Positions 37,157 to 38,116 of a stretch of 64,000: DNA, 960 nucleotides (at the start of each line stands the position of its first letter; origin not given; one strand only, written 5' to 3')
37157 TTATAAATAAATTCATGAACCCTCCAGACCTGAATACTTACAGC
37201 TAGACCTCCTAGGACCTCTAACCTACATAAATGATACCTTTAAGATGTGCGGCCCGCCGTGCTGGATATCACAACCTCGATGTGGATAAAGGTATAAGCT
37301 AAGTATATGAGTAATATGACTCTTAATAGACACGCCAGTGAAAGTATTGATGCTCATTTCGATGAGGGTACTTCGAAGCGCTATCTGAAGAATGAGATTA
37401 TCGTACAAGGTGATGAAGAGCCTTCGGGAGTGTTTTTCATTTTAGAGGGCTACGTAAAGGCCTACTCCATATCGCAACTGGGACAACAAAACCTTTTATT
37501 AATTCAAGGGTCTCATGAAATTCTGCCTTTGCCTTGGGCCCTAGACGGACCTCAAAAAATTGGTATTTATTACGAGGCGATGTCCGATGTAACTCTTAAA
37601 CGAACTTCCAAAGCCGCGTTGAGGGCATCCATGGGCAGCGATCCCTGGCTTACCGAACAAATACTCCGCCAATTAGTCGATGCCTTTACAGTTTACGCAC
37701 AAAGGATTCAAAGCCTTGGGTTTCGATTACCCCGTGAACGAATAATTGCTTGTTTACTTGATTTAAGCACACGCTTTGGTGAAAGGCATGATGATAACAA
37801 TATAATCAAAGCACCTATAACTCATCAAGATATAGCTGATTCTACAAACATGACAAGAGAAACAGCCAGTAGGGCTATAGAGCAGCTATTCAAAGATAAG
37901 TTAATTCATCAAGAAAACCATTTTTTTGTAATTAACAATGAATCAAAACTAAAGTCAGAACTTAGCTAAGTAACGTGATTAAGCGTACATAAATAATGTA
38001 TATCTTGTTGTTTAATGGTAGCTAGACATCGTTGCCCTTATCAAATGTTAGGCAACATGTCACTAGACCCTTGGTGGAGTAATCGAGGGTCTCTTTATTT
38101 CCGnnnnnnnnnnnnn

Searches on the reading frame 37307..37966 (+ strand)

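Call 58: search_protein_families(library=pfam, proteins=[window:37307-37966:+])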
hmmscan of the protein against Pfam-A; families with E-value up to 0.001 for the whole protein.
window:37307-37966:+ (220 aa): 3 families
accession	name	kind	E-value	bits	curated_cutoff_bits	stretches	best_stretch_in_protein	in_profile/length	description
PF13545.12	HTH_Crp_2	-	6.6e-14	52.1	27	1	144-216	1-68/70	Crp-like helix-turn-helix domain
PF00027.35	cNMP_binding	-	7.7e-07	29.4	27.5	1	24-107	2-84/89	Cyclic nucleotide-binding domain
PF00325.26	Crp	-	0.00012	22.2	21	1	171-200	3-32/32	Bacterial regulatory proteins, crp family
